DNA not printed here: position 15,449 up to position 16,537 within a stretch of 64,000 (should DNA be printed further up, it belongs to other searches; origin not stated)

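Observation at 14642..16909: A 755-aa cytoplasmic fusion of WG repeats, a ~250-aa unrecognised domain and a macrodomain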

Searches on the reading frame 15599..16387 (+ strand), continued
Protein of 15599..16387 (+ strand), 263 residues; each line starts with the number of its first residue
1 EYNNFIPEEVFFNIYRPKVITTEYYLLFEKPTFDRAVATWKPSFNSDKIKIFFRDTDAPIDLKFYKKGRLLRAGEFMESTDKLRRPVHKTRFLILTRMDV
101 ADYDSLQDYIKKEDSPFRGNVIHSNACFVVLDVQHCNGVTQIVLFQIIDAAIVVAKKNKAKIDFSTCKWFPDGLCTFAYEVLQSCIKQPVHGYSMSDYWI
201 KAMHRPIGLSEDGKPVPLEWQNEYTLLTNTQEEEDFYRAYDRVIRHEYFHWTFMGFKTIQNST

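Call 59: fold_search(model_id=the predicted structure, library=viral)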
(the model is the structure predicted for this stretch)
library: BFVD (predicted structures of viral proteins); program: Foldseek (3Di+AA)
matches with E <= 10: 335; with E <= 0.001: 4
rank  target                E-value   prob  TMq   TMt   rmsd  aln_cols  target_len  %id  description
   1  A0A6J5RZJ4            1.8e-04  1.00  0.27  0.27   6.9       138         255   12  Uncharacterized protein [uncultured Caudovirales phage]
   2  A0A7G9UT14            3.5e-04  1.00  0.29  0.07   8.9       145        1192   17  NAD(+)--protein-arginine ADP-ribosyltransferase [Xanthomonas phage Xp12]
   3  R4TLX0                4.0e-04  1.00  0.29  0.24   7.7       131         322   11  (no name in the UniProt tables at hand)
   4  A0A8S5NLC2            6.0e-04  1.00  0.27  0.09   6.7       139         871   13  Minor capsid protein [Siphoviridae sp. ctFbs2]
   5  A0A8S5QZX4            1.3e-03  1.00  0.29  0.15   4.9       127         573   16  Minor capsid protein [Siphoviridae sp. ctOow3]
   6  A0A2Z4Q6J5            1.8e-03  1.00  0.28  0.12   6.1       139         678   14  ADP-ribosyltransferase domain and MuF-like fusion protein [Microbacterium phage Percival]
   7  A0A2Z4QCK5            2.2e-03  1.00  0.31  0.08   3.4       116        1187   10  (no name in the UniProt tables at hand)
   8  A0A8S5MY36            2.6e-03  0.99  0.27  0.18   6.6       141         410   16  VIP2 [Myoviridae sp. ctCop38]
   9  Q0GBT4                2.8e-03  0.90  0.25  0.05  16.6       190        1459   15  PfWMP4_32 [Phormidium phage Pf-WMP4]
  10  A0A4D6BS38            3.3e-03  1.00  0.26  0.59   5.3       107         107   16  (no name in the UniProt tables at hand)
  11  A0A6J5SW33            3.5e-03  0.80  0.22  0.13   5.5       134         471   15  Phage head morphogenesis domain containing protein [uncultured Caudovirales phage]
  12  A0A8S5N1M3            4.0e-03  0.96  0.25  0.37  10.1       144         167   12  ADP-ribosyl-(Dinitrogen reductase) hydrolase [Siphoviridae sp. ctnks32]
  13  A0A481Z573            4.2e-03  0.80  0.27  0.24  17.5       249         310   11  ADP ribosyltransferase domain-containing protein [Pithovirus LCPAC101]
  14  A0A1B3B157            4.8e-03  1.00  0.27  0.25   4.3       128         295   12  VIP2-like ADP-ribosyltransferase toxin [Gordonia phage Strosahl]
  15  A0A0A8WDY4            5.7e-03  1.00  0.23  0.71   4.3        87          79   18  (no name in the UniProt tables at hand)
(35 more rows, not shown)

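Call 62: find_homologous_proteins(query=A5, max_evalue=0.00001)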
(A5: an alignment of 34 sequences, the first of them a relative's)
Query A5 (34 sequences) (227 aa, profile of the alignment): 114 proteins with E <= 0.00001 among 3759 candidates.
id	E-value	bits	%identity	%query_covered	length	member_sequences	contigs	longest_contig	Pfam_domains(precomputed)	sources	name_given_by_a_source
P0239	2.2e-74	267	37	90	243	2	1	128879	-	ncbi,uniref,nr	ncbi:hypothetical protein [Flavilitoribacter nigricans]|uniref:Uncharacterized protein n=1 Tax=Flavi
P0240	9.5e-73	262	31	89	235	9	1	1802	-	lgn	-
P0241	1.0e-71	259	33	89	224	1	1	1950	-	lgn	-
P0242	2.1e-71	258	33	89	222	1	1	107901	-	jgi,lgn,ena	-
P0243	3.7e-71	257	35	95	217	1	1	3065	-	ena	-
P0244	4.9e-71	256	34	93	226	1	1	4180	-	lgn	-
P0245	4.9e-70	253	33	90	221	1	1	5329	-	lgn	-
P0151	1.5e-69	252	100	100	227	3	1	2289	-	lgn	-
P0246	2.0e-69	251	70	96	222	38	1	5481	-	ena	-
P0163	2.8e-69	251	40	95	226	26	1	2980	-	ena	-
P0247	1.0e-68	249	68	96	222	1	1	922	-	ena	-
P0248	1.9e-68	248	66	98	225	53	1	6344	-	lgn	-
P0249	2.3e-68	248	34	91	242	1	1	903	-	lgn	-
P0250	3.9e-68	247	59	96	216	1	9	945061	-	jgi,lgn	jgi:hypothetical protein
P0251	4.2e-68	247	79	95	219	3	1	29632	-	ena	-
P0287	4.8e-61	224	30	71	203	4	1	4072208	-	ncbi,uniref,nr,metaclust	ncbi:hypothetical protein ATE47_08845 [Chryseobacterium sp. IHB B 17019]|uniref:hypothetical protein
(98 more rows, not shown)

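Call 63: find_encoding_contigs(protein=P0287, flank=6000, max_places=2)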
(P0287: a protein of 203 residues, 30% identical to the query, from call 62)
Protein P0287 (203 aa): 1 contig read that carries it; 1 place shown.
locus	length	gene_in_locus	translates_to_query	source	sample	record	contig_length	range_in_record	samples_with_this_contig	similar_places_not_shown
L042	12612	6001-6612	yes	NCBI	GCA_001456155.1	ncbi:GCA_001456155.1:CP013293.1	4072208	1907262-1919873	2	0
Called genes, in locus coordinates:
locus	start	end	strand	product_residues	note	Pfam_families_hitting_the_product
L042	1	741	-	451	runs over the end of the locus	PF13286:HD_assoc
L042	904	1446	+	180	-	-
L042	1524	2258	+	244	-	PF01149:Fapy_DNA_glyco, PF06831:H2TH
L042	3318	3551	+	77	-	-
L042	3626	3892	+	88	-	PF09630:DUF2024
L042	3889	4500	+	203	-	PF22381:Staph_reg_Sar_Rot, PF01047:MarR, PF12802:MarR_2, PF13463:HTH_27, PF08279:HTH_11 (faint)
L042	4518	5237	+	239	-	PF05673:DUF815 (weak), PF06745:ATPase (faint), PF00004:AAA, PF07728:AAA_5 (faint), PF13173:AAA_14 (weak)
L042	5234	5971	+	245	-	PF01168:Ala_racemase_N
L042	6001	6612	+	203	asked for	-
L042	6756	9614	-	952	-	PF02347:GDC-P, PF01212:Beta_elim_lyase (weak), PF21478:GcvP2_C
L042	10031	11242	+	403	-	PF19577:DcaP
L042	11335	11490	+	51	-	-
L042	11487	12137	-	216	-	PF00226:DnaJ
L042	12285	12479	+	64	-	-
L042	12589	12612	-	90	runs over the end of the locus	-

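Call 64: find_encoding_contigs(protein=P0239, flank=6000, max_places=2)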
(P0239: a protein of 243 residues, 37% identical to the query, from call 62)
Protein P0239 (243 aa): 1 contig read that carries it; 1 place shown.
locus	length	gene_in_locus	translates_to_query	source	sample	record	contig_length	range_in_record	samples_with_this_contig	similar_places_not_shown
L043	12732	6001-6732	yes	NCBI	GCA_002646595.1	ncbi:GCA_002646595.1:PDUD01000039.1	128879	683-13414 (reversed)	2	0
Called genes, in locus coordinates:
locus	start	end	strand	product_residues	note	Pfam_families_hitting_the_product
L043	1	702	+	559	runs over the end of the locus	PF00135:COesterase, PF20434:BD-FAE, PF07859:Abhydrolase_3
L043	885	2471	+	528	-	PF01738:DLH, PF00326:Peptidase_S9 (faint), PF07859:Abhydrolase_3, PF20434:BD-FAE, PF00657:Lipase_GDSL, PF13472:Lipase_GDSL_2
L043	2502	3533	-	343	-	PF00756:Esterase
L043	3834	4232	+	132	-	PF07291:MauE (weak), PF07681:DoxX (weak)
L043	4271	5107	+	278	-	PF00753:Lactamase_B, PF12706:Lactamase_B_2 (weak)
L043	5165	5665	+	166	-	-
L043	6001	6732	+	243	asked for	-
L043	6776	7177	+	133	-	PF08818:DUF1801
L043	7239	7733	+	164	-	PF06445:GyrI-like, PF14526:Cass2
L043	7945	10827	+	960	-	PF07995:GSDH, PF03422:CBM_6 (faint), PF00801:PKD, PF18911:PKD_4, PF00034:Cytochrom_C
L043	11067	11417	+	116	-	-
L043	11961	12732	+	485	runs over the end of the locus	PF23237:HYR_4C, PF02153:PDH_N (faint), PF23237:HYR_4C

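Call 65: find_encoding_contigs(protein=P0250, flank=6000, max_places=2)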
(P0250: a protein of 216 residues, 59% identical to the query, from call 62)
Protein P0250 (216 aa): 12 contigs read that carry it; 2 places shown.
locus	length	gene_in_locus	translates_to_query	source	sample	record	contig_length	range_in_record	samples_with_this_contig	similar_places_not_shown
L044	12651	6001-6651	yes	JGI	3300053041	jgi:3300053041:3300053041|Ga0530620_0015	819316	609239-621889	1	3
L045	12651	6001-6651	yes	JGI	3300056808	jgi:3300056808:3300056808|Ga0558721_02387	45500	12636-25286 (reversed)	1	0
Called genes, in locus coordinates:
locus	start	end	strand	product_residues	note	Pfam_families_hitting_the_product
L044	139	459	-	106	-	-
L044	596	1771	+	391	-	PF02684:LpxB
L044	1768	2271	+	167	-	PF01451:LMWPc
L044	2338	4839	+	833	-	PF02838:Glyco_hydro_20b, PF00728:Glyco_hydro_20, PF03174:CHB_HEX_C, PF13287:Fn3_assoc, PF13290:CHB_HEX_C_1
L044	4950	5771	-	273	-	-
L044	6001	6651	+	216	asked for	-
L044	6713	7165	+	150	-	PF02502:LacAB_rpiB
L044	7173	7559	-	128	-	PF02152:FolB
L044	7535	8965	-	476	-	PF28492:Beta_helix_4 (weak)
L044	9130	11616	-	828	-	-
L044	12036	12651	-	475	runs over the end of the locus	PF13481:AAA_25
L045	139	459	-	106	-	-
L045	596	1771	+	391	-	PF02684:LpxB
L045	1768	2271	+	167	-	PF01451:LMWPc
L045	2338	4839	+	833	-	PF02838:Glyco_hydro_20b, PF00728:Glyco_hydro_20, PF03174:CHB_HEX_C, PF13287:Fn3_assoc, PF13290:CHB_HEX_C_1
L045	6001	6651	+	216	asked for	-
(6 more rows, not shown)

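Call 69: search_protein_families(library=pfam, proteins=[P0127, P0129, P0130, P0138, P0143, P0144, P0148, P0150, P0162, P0176], max_evalue=0.001)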
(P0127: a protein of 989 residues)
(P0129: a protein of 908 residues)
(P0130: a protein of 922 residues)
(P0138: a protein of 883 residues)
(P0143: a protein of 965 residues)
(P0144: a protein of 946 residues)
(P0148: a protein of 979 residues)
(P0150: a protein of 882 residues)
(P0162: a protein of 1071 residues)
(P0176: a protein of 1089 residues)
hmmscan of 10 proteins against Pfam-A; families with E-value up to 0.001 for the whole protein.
P0127 (989 aa): 1 family
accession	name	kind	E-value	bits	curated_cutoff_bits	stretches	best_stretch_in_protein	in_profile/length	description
PF14903.11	WG_beta_rep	-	2.3e-10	40.7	25.6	1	62-88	1-27/35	WG containing repeat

P0129 (908 aa): 1 family
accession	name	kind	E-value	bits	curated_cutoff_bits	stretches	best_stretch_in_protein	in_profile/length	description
PF14903.11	WG_beta_rep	-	1.5e-14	54.2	25.6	2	219-250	1-32/35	WG containing repeat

P0130 (922 aa): 1 family
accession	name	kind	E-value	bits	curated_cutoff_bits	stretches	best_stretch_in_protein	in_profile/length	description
PF14353.12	CpXC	-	3.6e-32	111.3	25.4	1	9-129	1-121/121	CpXC protein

P0138 (883 aa): 1 family
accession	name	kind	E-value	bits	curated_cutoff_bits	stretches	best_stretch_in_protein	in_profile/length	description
PF14353.12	CpXC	-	1.6e-19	70.5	25.4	1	2-106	19-121/121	CpXC protein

P0143 (965 aa): 1 family
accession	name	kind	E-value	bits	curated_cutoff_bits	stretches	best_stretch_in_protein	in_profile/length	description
PF14353.12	CpXC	-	3.9e-30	104.8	25.4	1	9-133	1-121/121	CpXC protein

P0144 (946 aa): 1 family
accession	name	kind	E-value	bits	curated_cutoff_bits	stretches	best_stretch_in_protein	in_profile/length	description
PF14353.12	CpXC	-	9e-29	100.4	25.4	1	11-134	1-121/121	CpXC protein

P0148 (979 aa): 1 family
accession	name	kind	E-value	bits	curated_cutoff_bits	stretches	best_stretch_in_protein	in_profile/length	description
PF14353.12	CpXC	-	1.1e-31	109.7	25.4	1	9-128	1-120/121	CpXC protein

P0150 (882 aa): 2 families
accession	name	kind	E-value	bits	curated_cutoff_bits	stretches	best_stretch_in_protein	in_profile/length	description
PF14353.12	CpXC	-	2.6e-30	105.3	25.4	1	9-133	1-120/121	CpXC protein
PF25208.1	DUF7838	-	0.00074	19.8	28.5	1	6-56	4-44/55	Domain of unknown function (DUF7838)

P0162 (1071 aa): 3 families
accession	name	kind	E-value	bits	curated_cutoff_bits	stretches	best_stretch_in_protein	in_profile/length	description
PF04055.27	Radical_SAM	-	2.2e-13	51.2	29.5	1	36-188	4-157/166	Radical SAM superfamily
PF08797.16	HIRAN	-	1.5e-09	37.9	24.7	1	347-428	6-72/96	HIRAN domain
PF13353.11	Fer4_12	-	1.2e-08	35.8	22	1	25-102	1-74/137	4Fe-4S single cluster domain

P0176 (1089 aa): 1 family
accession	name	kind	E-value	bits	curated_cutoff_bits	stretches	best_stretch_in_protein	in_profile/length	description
PF14353.12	CpXC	-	2.7e-25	89.2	25.4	1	12-136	2-119/121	CpXC protein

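Call 70: search_protein_families(library=pfam, proteins=[P0160, P0170, P0225, P0194, P0164, P0156, P0134, P0149, P0155, P0181], max_evalue=0.001)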
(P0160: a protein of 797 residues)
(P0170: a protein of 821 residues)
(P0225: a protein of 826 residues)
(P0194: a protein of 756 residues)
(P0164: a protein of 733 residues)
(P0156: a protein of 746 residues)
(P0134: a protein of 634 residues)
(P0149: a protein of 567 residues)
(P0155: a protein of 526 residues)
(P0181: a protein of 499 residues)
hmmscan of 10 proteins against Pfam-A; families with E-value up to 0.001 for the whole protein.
P0160 (797 aa): 0 families

P0170 (821 aa): 1 family
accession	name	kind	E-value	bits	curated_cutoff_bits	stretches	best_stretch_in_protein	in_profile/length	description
PF08719.17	NADAR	-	2.9e-11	44.3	35.1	1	505-603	58-162/163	NADAR domain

P0225 (826 aa): 1 family
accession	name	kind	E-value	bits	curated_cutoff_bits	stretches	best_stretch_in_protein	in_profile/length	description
PF14094.11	DUF4272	-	5e-19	68.7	27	1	200-390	5-194/208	Domain of unknown function (DUF4272)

P0194 (756 aa): 0 families

P0164 (733 aa): 1 family
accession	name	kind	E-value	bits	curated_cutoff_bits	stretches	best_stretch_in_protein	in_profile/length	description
PF08797.16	HIRAN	-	5.7e-11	42.5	24.7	1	19-127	6-94/96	HIRAN domain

P0156 (746 aa): 0 families

P0134 (634 aa): 1 family
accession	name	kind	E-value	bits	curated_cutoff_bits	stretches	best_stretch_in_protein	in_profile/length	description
PF14353.12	CpXC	-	1.8e-34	118.8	25.4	1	9-132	1-121/121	CpXC protein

P0149 (567 aa): 0 families

P0155 (526 aa): 1 family
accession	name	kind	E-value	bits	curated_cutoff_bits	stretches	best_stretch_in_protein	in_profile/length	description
PF14903.11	WG_beta_rep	-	4.2e-31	107.1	25.6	4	76-108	1-32/35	WG containing repeat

P0181 (499 aa): 2 families
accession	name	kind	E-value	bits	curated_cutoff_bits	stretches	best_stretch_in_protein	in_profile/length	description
PF08238.18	Sel1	-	1e-16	61.2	30.7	2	285-319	1-35/36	Sel1 repeat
PF23310.1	TPR_27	-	0.00048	20.2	27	0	385-450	43-109/110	Plant tetratrico peptide repeats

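Call 71: search_protein_families(library=pfam, proteins=[P0187, P0195, P0217, P0212, P0229, P0234, P0204, P0157, P0227, P0201], max_evalue=0.001)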
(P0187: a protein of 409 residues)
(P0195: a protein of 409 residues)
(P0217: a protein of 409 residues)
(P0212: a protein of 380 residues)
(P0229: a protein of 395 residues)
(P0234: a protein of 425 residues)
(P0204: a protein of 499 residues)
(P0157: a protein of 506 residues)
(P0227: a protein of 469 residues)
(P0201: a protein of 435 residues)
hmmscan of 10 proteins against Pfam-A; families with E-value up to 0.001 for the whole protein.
P0187 (409 aa): 1 family
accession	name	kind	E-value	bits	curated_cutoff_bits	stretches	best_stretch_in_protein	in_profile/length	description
PF08238.18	Sel1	-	2.4e-08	34.6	30.7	1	283-308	1-26/36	Sel1 repeat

P0195 (409 aa): 0 families

P0217 (409 aa): 0 families

P0212 (380 aa): 1 family
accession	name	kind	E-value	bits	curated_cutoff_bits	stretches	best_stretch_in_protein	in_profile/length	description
PF10077.14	DUF2314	-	0.00043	20.9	22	0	322-367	51-96/134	Uncharacterized protein conserved in bacteria (DUF2314)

P0229 (395 aa): 1 family
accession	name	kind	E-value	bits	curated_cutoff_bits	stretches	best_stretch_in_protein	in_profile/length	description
PF10077.14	DUF2314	-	8.5e-05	23.1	22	0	341-377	52-88/134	Uncharacterized protein conserved in bacteria (DUF2314)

P0234 (425 aa): 0 families

P0204 (499 aa): 1 family
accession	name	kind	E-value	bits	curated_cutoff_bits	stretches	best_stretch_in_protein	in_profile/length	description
PF14353.12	CpXC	-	1.2e-06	28.9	25.4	1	5-70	53-121/121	CpXC protein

P0157 (506 aa): 1 family
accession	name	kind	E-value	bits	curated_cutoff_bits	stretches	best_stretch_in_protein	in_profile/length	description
PF14353.12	CpXC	-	3.6e-06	27.4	25.4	1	5-75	53-121/121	CpXC protein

P0227 (469 aa): 1 family
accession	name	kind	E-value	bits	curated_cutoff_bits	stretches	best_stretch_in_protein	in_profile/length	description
PF08719.17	NADAR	-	4.2e-20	73.1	35.1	1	128-255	17-163/163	NADAR domain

P0201 (435 aa): 0 families
